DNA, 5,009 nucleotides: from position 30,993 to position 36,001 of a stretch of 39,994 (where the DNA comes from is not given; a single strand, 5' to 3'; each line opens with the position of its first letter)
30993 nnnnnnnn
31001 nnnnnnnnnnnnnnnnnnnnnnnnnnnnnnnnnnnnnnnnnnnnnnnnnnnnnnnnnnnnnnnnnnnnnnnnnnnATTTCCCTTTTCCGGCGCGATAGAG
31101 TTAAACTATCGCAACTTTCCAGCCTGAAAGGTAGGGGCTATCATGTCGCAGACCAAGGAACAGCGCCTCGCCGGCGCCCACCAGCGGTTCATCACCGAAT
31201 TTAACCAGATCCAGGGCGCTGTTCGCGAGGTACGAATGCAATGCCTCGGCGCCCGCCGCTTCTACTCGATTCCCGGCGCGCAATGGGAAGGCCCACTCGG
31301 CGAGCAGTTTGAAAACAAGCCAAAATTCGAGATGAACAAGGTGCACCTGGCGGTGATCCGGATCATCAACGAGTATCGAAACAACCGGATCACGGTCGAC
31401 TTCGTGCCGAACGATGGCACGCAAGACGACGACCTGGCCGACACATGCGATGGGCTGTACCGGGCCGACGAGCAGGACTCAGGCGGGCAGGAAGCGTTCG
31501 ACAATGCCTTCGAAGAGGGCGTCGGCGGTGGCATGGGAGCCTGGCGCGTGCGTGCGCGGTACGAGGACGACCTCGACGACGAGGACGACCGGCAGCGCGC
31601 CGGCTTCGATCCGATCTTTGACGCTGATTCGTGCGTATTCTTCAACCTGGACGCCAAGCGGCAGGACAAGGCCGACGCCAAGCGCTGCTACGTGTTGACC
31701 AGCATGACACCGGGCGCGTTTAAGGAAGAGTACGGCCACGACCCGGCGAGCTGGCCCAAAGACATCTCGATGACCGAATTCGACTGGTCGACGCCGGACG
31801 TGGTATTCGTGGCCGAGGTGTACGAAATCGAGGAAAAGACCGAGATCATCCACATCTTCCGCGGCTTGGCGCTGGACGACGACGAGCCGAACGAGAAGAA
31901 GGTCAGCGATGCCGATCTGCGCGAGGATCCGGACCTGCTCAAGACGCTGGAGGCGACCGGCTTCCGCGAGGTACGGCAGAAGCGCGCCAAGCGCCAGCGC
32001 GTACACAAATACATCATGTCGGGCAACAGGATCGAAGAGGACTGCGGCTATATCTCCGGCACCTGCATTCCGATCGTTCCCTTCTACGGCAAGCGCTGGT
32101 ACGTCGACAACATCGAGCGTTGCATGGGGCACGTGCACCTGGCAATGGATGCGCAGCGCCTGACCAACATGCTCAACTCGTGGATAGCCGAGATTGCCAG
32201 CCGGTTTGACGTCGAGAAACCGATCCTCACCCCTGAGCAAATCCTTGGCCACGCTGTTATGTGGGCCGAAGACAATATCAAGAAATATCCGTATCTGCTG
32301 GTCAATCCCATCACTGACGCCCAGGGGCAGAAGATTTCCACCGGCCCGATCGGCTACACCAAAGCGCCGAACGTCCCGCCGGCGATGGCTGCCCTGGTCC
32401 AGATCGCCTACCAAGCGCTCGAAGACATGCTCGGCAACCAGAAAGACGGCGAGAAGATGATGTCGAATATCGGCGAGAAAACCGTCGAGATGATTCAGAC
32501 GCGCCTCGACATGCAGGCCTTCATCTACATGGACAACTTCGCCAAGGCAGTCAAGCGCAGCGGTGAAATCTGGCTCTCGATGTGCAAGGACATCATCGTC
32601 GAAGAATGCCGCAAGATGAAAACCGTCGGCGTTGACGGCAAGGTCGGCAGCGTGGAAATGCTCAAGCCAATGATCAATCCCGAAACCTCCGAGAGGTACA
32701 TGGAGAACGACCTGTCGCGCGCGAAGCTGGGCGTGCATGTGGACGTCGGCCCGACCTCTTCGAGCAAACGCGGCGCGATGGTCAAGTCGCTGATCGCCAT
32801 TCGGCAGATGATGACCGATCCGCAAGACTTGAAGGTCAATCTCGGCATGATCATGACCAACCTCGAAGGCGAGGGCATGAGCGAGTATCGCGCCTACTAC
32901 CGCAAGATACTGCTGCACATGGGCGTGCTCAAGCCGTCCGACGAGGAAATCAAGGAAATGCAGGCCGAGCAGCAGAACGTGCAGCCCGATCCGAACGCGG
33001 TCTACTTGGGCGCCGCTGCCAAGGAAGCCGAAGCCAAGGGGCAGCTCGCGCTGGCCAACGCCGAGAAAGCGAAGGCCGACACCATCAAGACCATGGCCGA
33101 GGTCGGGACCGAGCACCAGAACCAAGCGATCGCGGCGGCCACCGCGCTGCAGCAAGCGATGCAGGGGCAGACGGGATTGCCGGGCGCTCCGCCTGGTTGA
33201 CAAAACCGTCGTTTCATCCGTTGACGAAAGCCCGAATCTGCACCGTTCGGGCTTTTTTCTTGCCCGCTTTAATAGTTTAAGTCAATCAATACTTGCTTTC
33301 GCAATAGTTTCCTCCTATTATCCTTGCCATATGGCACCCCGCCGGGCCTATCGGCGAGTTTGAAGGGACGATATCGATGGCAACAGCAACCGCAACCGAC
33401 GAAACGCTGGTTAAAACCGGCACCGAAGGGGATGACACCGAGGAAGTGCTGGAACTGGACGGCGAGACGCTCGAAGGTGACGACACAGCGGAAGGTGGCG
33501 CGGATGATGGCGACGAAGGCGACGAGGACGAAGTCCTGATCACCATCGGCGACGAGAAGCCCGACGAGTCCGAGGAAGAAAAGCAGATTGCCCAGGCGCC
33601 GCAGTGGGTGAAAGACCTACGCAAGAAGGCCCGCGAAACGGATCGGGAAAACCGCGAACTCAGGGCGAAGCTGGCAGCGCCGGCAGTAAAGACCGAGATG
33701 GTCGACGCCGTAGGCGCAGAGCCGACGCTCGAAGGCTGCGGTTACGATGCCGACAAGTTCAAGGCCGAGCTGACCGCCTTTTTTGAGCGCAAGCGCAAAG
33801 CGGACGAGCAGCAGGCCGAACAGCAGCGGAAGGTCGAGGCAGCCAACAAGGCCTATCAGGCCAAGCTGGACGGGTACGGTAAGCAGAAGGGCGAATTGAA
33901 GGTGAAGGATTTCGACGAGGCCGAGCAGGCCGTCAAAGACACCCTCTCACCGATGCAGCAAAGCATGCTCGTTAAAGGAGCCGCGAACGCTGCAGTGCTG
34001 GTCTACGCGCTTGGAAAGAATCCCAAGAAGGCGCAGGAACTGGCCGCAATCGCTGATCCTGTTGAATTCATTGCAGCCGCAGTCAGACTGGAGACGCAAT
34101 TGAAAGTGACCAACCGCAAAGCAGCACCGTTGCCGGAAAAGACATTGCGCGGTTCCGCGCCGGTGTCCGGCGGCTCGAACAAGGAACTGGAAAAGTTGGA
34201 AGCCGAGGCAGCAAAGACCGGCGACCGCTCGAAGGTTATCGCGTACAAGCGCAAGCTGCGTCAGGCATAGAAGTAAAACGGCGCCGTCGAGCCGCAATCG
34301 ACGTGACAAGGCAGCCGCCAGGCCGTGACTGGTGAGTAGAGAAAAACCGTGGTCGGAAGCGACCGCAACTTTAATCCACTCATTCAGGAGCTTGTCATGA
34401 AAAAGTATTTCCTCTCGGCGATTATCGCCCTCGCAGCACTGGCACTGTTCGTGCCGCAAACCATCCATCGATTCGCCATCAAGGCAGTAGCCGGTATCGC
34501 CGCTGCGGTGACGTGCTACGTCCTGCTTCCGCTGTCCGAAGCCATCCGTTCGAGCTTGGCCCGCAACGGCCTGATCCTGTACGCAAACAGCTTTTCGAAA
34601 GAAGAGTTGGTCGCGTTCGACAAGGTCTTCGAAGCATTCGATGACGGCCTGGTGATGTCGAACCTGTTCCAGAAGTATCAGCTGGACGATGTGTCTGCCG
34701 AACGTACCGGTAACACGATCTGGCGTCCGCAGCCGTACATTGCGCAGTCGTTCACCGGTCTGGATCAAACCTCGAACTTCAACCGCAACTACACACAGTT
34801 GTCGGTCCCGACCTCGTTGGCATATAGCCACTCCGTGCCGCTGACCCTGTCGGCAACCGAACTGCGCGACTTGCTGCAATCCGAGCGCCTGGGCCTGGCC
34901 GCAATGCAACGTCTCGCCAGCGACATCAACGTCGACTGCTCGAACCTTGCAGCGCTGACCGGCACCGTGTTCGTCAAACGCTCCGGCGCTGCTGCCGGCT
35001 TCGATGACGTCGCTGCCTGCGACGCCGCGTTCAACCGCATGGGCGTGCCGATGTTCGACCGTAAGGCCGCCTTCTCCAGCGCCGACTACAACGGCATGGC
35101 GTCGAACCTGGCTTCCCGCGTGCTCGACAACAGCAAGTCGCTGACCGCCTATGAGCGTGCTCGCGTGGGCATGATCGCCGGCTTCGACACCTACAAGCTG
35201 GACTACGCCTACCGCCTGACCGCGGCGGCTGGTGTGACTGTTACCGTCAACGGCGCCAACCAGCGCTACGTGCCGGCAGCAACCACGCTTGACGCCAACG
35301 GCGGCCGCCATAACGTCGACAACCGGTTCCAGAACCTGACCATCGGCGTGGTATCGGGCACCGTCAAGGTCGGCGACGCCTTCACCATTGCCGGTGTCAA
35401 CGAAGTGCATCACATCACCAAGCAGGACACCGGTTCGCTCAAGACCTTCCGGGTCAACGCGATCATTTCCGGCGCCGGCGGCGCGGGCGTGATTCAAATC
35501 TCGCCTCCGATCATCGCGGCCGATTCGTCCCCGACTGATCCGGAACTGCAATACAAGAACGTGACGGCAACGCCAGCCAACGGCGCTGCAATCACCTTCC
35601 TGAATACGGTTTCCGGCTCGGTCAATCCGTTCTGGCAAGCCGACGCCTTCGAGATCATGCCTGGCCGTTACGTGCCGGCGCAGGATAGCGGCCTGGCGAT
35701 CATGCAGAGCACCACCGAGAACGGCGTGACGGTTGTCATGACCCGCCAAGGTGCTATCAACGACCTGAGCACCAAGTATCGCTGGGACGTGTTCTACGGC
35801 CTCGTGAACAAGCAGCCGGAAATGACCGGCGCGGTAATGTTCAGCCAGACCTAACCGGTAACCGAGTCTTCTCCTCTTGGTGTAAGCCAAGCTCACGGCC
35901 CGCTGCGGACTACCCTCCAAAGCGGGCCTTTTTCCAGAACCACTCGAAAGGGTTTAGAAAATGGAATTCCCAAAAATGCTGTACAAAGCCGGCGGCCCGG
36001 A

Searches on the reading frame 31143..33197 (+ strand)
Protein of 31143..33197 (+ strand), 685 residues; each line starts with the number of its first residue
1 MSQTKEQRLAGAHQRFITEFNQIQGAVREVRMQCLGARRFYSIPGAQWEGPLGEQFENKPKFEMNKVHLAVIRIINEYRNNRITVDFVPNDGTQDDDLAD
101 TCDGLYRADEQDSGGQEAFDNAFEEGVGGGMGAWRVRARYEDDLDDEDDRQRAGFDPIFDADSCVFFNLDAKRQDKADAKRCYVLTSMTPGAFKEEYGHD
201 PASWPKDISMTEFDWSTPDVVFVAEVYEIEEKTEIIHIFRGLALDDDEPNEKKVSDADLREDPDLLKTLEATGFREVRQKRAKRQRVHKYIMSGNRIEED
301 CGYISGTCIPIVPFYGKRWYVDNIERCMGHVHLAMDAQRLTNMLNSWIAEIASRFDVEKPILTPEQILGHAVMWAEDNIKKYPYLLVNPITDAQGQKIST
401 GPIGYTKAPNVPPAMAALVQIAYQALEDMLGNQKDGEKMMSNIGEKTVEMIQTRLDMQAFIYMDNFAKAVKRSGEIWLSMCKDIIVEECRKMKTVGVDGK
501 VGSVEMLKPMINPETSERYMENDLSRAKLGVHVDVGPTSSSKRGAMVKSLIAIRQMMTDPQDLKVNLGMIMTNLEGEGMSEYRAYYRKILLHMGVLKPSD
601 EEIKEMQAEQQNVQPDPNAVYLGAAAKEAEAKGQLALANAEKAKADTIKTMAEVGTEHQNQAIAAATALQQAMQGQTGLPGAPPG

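Call 39: search_protein_families(library=phrogs, proteins=[window:31143-33197:+], max_evalue=0.00001)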
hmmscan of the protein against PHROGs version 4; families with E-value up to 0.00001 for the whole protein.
window:31143-33197:+ (685 aa): 2 families
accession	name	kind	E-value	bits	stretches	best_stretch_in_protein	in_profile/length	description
phrog_156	-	head and packaging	1.3e-119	401.6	1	13-676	12-652/681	portal protein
phrog_14911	-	unknown function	4.4e-93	313.4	1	13-417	7-403/404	-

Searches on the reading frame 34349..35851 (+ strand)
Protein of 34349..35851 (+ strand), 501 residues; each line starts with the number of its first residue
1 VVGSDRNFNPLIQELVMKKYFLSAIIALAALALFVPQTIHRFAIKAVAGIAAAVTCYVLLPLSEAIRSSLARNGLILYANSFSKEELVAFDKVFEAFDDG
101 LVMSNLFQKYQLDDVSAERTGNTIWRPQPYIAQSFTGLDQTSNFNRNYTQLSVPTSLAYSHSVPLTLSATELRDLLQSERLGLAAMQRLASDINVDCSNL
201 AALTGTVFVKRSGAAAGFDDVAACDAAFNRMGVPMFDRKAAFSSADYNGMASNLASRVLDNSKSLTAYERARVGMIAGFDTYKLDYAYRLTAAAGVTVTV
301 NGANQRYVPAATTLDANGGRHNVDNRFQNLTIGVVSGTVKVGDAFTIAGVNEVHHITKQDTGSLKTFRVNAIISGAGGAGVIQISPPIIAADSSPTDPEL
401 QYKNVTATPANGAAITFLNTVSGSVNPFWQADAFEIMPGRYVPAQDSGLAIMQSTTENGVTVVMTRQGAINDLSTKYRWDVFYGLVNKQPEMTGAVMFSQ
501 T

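Call 39: search_protein_families(library=phrogs, proteins=[window:34349-35851:+], max_evalue=0.00001)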
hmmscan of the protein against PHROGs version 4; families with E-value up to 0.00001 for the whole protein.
window:34349-35851:+ (501 aa): 2 families
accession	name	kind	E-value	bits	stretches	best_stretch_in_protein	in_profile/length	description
phrog_283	-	head and packaging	2.6e-70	238.7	1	79-497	2-382/385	major head protein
phrog_22632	-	head and packaging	9.6e-07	30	1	88-216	11-138/226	head protein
